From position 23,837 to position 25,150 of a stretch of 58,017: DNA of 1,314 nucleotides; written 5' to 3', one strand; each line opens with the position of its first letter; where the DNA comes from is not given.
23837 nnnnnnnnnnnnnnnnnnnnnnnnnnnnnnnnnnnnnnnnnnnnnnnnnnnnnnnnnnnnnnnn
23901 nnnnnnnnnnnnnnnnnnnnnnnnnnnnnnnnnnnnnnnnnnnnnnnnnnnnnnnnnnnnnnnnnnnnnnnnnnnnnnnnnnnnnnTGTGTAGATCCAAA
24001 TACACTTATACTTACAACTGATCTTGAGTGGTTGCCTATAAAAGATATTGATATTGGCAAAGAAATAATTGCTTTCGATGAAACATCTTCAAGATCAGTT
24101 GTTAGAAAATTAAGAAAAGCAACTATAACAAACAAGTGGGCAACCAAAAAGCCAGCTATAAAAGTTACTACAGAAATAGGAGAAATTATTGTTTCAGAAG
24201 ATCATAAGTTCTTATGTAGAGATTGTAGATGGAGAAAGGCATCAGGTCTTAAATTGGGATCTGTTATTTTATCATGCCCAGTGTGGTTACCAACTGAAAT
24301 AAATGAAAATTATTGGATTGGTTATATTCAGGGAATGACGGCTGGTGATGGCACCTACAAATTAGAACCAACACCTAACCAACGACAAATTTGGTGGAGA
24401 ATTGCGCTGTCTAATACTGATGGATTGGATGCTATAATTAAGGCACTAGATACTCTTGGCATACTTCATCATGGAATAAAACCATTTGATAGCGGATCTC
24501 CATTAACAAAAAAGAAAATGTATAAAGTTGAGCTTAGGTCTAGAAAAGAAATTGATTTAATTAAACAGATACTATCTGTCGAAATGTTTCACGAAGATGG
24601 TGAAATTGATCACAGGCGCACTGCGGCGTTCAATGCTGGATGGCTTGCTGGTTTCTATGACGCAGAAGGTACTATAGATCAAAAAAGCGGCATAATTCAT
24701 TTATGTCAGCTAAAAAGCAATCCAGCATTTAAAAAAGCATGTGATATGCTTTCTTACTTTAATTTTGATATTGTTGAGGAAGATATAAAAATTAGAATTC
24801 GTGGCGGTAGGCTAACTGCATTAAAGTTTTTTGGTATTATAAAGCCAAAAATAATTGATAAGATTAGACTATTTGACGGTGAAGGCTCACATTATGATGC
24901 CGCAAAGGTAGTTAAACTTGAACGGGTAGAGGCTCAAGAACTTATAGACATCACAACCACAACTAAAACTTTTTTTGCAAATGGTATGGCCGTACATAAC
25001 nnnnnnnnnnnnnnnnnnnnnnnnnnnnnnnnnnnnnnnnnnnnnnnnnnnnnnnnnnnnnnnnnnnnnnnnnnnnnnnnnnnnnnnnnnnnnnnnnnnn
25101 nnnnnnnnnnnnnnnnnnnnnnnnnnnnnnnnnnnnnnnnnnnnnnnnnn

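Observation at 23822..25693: Intein with a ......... homing endonuclease inserted inside the CxxxCxxC iron-sulfur motif of a radical SAM enzyme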

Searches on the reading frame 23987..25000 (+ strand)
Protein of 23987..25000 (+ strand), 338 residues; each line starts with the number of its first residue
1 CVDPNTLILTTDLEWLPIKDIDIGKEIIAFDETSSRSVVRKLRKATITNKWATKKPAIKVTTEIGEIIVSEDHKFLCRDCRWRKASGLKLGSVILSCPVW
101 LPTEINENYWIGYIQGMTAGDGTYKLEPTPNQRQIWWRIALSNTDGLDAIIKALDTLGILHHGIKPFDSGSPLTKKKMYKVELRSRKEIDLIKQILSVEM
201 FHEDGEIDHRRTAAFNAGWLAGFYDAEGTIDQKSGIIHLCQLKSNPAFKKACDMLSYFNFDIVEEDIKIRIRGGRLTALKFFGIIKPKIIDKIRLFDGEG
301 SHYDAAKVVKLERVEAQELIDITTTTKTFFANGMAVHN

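Call 4: search_protein_families(library=pfam, proteins=[window:23987-25000:+], max_evalue=1)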
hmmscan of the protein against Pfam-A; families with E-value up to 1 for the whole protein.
seq(338 aa): 5 families
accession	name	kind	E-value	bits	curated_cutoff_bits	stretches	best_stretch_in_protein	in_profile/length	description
PF14890.11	Intein_splicing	-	7.7e-07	29.5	35.8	1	16-338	10-155/155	Intein splicing domain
PF14528.11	LAGLIDADG_3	-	4.8e-06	27.2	22.5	1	215-239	2-28/82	LAGLIDADG-like domain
PF16887.10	DUF5081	-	0.006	16.1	27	1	174-221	143-190/231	Domain of unknown function (DUF5081)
PF17816.7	PDZ_4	-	0.031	15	23.1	1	19-50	29-60/114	PDZ domain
PF15584.11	Imm72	-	0.14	12.7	25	1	99-145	21-67/81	Immunity protein 72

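Call 5: search_protein_families(library=phrogs, proteins=[window:23987-25000:+], max_evalue=0.01)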
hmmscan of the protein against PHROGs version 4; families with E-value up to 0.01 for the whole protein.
seq(338 aa): 1 family
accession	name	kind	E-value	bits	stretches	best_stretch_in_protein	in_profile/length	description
phrog_5046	-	DNA, RNA and nucleotide metabolism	0.00025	22.3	0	216-231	7-22/161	HNH endonuclease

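Call 6: search_protein_families(library=ncbifam, proteins=[window:23987-25000:+], max_evalue=1)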
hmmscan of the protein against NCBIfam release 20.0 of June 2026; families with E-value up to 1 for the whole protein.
seq(338 aa): 4 families
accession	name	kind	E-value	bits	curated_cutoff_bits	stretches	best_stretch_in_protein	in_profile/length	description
NF038136.1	rSAM_Rv_intein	exception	1.6e-18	66.9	700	1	1-338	76-334/574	intein-containing Rv2578c family radical SAM protein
NF011418.0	PRK14845.1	equivalog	0.00012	20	756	1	46-242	82-256/1049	translation initiation factor IF-2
TIGR01445.1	intein_Nterm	domain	0.00027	21.9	24.5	1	1-76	1-82/83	intein N-terminal splicing region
NF052663.1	RtcB_rel_intein2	exception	0.0016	17.4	1050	1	1-94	78-170/626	intein-containing RctB family protein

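Call 14: find_homologous_proteins(query=window:23987-25000:+, max_evalue=0.001)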
Query seq(338 aa) (338 aa): 5 proteins with E <= 0.001 among 1647 candidates.
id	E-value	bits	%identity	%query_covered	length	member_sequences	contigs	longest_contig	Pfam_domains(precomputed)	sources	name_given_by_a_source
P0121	1.7e-179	614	81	100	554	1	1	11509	PF04055.28,PF14890.12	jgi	jgi:hypothetical protein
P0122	3.6e-33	133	65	30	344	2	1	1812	-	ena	-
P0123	8.9e-16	76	30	36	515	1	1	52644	-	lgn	-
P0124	1.0e-15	76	34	36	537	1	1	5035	PF03102.21,PF14528.12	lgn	-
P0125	1.5e-9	55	31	36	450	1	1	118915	PF03167.26,PF14890.12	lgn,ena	-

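Call 26: find_encoding_contigs(protein=P0121, flank=10000, max_places=3)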
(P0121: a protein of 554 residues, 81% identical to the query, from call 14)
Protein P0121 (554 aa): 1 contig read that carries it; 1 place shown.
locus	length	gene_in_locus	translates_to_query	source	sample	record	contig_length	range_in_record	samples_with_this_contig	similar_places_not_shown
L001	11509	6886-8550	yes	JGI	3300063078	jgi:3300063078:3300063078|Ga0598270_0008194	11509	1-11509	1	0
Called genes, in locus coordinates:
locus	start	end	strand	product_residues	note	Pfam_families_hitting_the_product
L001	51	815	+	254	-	PF02709:Glyco_transf_7C (weak), PF10111:Glyco_tranf_2_2 (weak)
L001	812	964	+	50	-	-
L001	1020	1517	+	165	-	-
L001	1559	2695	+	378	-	-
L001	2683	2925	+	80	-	-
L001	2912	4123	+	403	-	-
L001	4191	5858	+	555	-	PF00912:Transgly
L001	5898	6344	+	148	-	-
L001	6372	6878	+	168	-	-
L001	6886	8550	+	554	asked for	PF04055:Radical_SAM (faint), PF14890:Intein_splicing (weak)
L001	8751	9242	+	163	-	PF13328:HD_4 (weak)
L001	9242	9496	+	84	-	-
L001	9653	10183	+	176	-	PF13649:Methyltransf_25 (faint)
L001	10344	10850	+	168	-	-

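Call 31: search_solved_structures(query=window:23987-25000:+, max_evalue=1, show_alignments=2)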
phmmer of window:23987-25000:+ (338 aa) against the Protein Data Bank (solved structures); distinct sequences matched with E-value up to 1: 2.
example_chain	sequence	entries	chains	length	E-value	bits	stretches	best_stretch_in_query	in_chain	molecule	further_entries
6qaz_A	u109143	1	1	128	0.0033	19.6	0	53-93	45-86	cyanophage-like gp41-1 intein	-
6riz_A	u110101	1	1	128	0.26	13.4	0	53-93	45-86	gp41-1 intein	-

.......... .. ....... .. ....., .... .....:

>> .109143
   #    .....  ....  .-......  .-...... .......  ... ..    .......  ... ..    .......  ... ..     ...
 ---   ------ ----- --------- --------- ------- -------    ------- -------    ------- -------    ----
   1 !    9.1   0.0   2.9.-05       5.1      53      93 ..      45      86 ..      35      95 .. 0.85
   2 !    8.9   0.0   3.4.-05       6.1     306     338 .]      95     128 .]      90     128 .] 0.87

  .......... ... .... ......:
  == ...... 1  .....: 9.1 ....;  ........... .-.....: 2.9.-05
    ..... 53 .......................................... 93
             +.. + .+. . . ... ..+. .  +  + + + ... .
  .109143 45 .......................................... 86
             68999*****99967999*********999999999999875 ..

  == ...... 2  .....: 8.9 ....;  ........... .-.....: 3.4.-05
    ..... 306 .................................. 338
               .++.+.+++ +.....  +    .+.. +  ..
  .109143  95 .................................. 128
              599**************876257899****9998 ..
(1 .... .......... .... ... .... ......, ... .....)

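Call 32: search_protein_representatives(protein=window:23987-25000:+)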
Query: 338 residues. Proteins with E-value up to 0.001 (for the whole library): 2394; up to 1e-10: 736; up to 1e-30: 36. The best 150 are listed.
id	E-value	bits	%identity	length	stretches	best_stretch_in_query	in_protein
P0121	5.6e-180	614.0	82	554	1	1-338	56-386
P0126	9.8e-68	244.9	41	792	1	1-338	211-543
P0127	2.6e-57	210.7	39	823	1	1-338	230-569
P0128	1.7e-56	208.0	38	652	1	1-338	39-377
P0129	2.5e-49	184.4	39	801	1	1-338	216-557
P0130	5.8e-47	176.6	36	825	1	1-338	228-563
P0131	1.3e-43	165.6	36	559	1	1-338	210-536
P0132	2.5e-41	158.1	34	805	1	1-338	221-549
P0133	9.6e-40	152.9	33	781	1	1-338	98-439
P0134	1.8e-39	152.0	36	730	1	1-338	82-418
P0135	5.7e-39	150.4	38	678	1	1-338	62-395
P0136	1.3e-37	146.0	32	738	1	1-338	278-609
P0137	2.0e-37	145.3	42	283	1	1-237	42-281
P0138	3.4e-37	144.6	30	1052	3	12-338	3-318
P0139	4.9e-37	144.0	34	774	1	1-338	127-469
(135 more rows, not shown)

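Call 43: search_protein_families(library=pfam, alignment_id=A2, max_evalue=0.01)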
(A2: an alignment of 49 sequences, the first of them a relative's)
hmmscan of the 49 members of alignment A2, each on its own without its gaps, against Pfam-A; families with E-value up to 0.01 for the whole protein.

A. member 1, P0121 (554 aa): 3 families
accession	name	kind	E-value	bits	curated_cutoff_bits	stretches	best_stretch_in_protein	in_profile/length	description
PF14890.11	Intein_splicing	-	1.3e-07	31.9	35.8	1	95-386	31-155/155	Intein splicing domain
PF04055.27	Radical_SAM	-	7.6e-06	26.6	29.5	0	421-465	49-98/166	Radical SAM superfamily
PF14528.11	LAGLIDADG_3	-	2.8e-05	24.7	22.5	0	263-287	2-28/82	LAGLIDADG-like domain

B. families by the number of members that match (of 49 scanned): 20 families
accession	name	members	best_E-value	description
PF14528.11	LAGLIDADG_3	43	1.2e-13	LAGLIDADG-like domain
PF04055.27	Radical_SAM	34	1.2e-22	Radical SAM superfamily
PF14890.11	Intein_splicing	31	9.1e-12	Intein splicing domain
PF02310.24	B12-binding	11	9.5e-21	B12 binding domain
PF05203.21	Hom_end_hint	9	2.2e-05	Hom_end-associated Hint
PF01079.26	Hint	5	0.00042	Hint module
PF07505.17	DUF5131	4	6.7e-27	Protein of unknown function (DUF5131)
PF13353.11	Fer4_12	4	2.1e-05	4Fe-4S single cluster domain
PF05204.19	Hom_end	4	2.8e-05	Homing endonuclease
PF20903.3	SPL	3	1.1e-18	Spore photoproduct lyase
PF08902.16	DUF1848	2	7.5e-22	Domain of unknown function (DUF1848)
PF13186.11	SPASM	2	1.4e-11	Iron-sulfur cluster-binding domain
PF00961.24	LAGLIDADG_1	2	0.0013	LAGLIDADG endonuclease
PF23545.1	Zn_ribbon_HMPTM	1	1.1e-15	HMPTM N-terminal zinc ribbon domain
PF07591.16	PT-HINT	1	0.00012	Pretoxin HINT domain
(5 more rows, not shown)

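Call 44: search_protein_families(library=pfam, alignment_id=A3, max_evalue=0.01)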
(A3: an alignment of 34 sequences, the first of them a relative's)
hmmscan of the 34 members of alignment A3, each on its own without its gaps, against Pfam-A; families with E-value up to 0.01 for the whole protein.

A. member 1, P0135 (678 aa): 2 families
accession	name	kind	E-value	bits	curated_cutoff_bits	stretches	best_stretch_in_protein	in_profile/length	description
PF07505.17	DUF5131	-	3.2e-75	253.2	28.9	1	394-677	25-243/243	Protein of unknown function (DUF5131)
PF14528.11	LAGLIDADG_3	-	0.00072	20.2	22.5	0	268-287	1-20/82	LAGLIDADG-like domain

B. families by the number of members that match (of 34 scanned): 19 families
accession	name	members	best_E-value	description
PF14528.11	LAGLIDADG_3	30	5.1e-11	LAGLIDADG-like domain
PF07505.17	DUF5131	21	1.4e-95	Protein of unknown function (DUF5131)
PF14890.11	Intein_splicing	10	7.8e-08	Intein splicing domain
PF05204.19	Hom_end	3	1.4e-06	Homing endonuclease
PF04851.21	ResIII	2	4.5e-25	Type III restriction enzyme, res subunit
PF00271.37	Helicase_C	2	3.5e-15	Helicase conserved C-terminal domain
PF00270.35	DEAD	2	2e-13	DEAD/DEAH box helicase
PF05203.21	Hom_end_hint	2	2.3e-05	Hom_end-associated Hint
PF01079.26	Hint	2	0.0001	Hint module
PF00961.24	LAGLIDADG_1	2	0.0013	LAGLIDADG endonuclease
PF20720.3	nSTAND3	2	0.0015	Novel STAND NTPase 3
PF01041.23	DegT_DnrJ_EryC1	1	8.7e-56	DegT/DnrJ/EryC1/StrS aminotransferase family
PF18766.7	SWI2_SNF2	1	1.1e-09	SWI2/SNF2 ATPase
PF13604.12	AAA_30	1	1.6e-05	AAA domain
PF03692.20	CxxCxxCC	1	0.00021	Putative zinc- or iron-chelating domain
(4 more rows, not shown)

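Call 69: find_homologous_proteins(query=A7, max_evalue=1e-10)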
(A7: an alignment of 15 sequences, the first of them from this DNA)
Query A7 (15 sequences) (338 aa, profile of the alignment): 19 proteins with E <= 1e-10 among 8000 candidates.
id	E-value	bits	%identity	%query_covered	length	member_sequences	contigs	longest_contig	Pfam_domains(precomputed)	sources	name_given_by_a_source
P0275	1.4e-113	397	30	100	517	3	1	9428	PF14528.12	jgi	-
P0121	8.6e-111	388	81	100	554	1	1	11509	PF04055.28,PF14890.12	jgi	jgi:hypothetical protein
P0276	4.7e-110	386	28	100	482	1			PF14528.12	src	-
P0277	2.6e-109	383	28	96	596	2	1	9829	PF04055.28,PF14528.12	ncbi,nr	ncbi:MAG TPA: PA0069 family radical SAM protein [Candidatus Binatia bacterium]|nr:PA0069 family radi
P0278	2.1e-99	351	32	100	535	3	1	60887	PF14528.12,PF08902.17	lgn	-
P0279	4.5e-84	300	30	67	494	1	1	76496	PF13358.13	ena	-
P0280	1.2e-83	299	30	65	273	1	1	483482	PF14528.12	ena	-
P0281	9.6e-82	293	32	68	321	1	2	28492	-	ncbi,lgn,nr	ncbi:MAG: hypothetical protein HY271_08770 [Deltaproteobacteria bacterium]|nr:hypothetical protein [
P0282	1.0e-78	283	30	67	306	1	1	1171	-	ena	-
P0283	3.6e-59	219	26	67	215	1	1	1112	PF14528.12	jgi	jgi:hypothetical protein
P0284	3.0e-43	166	31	29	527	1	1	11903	PF04055.28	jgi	jgi:DNA repair photolyase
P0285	2.5e-39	153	25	36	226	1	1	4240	-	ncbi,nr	ncbi:hypothetical protein K2Z84_03125, partial [Candidatus Binatia bacterium]|nr:hypothetical protei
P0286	2.7e-39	153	32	37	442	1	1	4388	PF14528.12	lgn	-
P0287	3.5e-39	153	31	24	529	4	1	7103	PF04055.28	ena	-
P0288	5.8e-38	149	28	37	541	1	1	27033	-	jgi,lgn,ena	-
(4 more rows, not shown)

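Call 85: predict_structure(alignment_id=A7)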
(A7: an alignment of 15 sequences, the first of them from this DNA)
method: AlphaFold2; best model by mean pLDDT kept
length: 338 residues; sequences in the alignment: 15
mean_pLDDT: 91.9   pTM: 0.88
mean pLDDT of the five models: 91.9, 91.1, 90.0, 90.0, 89.5
residues with pLDDT >= 90: 276; 70-90: 41; 50-70: 15; < 50: 6
segments of 3 or more residues with pLDDT < 50: 205-207
pLDDT, mean of each block of 10 residues (from residue 1): 97 96 97 77 96 97 97 94 96 95 92 96 91 93 95 98 91 80 96 84 50 90 97 93 94 95 97 94 95 82 93 97 97 96
secondary structure, 60 per line:
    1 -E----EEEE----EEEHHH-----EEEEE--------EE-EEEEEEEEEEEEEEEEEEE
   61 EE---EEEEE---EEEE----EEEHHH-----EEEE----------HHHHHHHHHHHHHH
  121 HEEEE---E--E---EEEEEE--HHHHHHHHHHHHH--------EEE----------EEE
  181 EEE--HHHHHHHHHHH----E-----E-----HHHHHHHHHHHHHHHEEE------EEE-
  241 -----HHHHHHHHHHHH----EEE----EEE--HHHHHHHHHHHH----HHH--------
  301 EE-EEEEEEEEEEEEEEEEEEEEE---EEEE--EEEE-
elements in order: E7-10 E15-17 E26-30 E42-62 E66-70 E74-77 E82-84 E93-96 H107-121 E122-125 E136-141 H144-156 E165-167 E178-183 H186-196 H213-227 E228-230 E237-239 H246-257 E262-264 E269-271 H274-285 E304-324 E328-331 E334-337

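Call 88: fold_search(model_id=the predicted structure, library=pdb)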
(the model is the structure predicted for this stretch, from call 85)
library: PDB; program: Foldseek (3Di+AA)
matches with E <= 10: 718; with E <= 0.001: 126
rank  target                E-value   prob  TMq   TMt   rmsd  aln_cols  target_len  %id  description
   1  7qss                  2.8e-15  1.00  0.36  0.29  14.9       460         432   14  Crystal structure of homing endonuclease-associated TliVMA intein (C1A) (released 2022-03-30)
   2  1dq3                  3.4e-15  1.00  0.37  0.29  16.0       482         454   14  CRYSTAL STRUCTURE OF AN ARCHAEAL INTEIN-ENCODED HOMING ENDONUCLEASE PI-PFUI (released 2000-07-05)
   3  7qsu                  6.6e-15  1.00  0.37  0.34  14.5       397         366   16  Crystal structure of homing endonuclease-associated TliVMA intein (C1A, d333-339) (released 2022-03-30)
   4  1ef0_A                2.9e-11  1.00  0.37  0.30  13.6       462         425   10  CRYSTAL STRUCTURE OF PI-SCEI MINIPRECURSOR (released 2000-06-07)
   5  1vde_B                6.5e-11  1.00  0.39  0.31  13.2       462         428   11  PI-SCEI, A HOMING ENDONUCLEASE WITH PROTEIN SPLICING ACTIVITY (released 1998-04-08)
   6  1jva_B                1.4e-10  1.00  0.35  0.29  13.2       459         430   10  CRYSTAL STRUCTURE OF THE VMA1-DERIVED ENDONUCLEASE BEARING THE N AND C EXTEIN PROPEPTIDES (released 2002-08-29)
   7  1vde_A                2.3e-10  1.00  0.37  0.30  13.8       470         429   12  PI-SCEI, A HOMING ENDONUCLEASE WITH PROTEIN SPLICING ACTIVITY (released 1998-04-08)
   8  1um2_A                5.8e-10  1.00  0.36  0.30  13.3       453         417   11  Crystal Structure of the Vma1-Derived Endonuclease with the Ligated Extein Segment (released 2004-09-22)
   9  1jva_A                6.8e-10  1.00  0.40  0.33  13.6       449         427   11  CRYSTAL STRUCTURE OF THE VMA1-DERIVED ENDONUCLEASE BEARING THE N AND C EXTEIN PROPEPTIDES (released 2002-08-29)
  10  1um2_B                2.0e-09  1.00  0.38  0.31  13.2       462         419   10  Crystal Structure of the Vma1-Derived Endonuclease with the Ligated Extein Segment (released 2004-09-22)
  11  1dfa                  2.2e-09  1.00  0.34  0.29  13.1       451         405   11  CRYSTAL STRUCTURE OF PI-SCEI IN C2 SPACE GROUP (released 1999-12-08)
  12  1lws_A                4.6e-09  1.00  0.36  0.29  13.9       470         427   11  Crystal structure of the intein homing endonuclease PI-SceI bound to its recognition sequence (released 2002-09-27)
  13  2cw7                  1.1e-08  1.00  0.37  0.25  15.8       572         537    8  Crystal structure of intein homing endonuclease II (released 2006-04-18)
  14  1lwt_A                2.4e-08  1.00  0.36  0.28  13.2       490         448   11  Crystal structure of the intein homing endonuclease PI-SceI bound to its substrate DNA (Ca2+ free) (released 2002-09-27)
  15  1ef0_B                2.7e-08  1.00  0.36  0.31  13.8       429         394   10  CRYSTAL STRUCTURE OF PI-SCEI MINIPRECURSOR (released 2000-06-07)
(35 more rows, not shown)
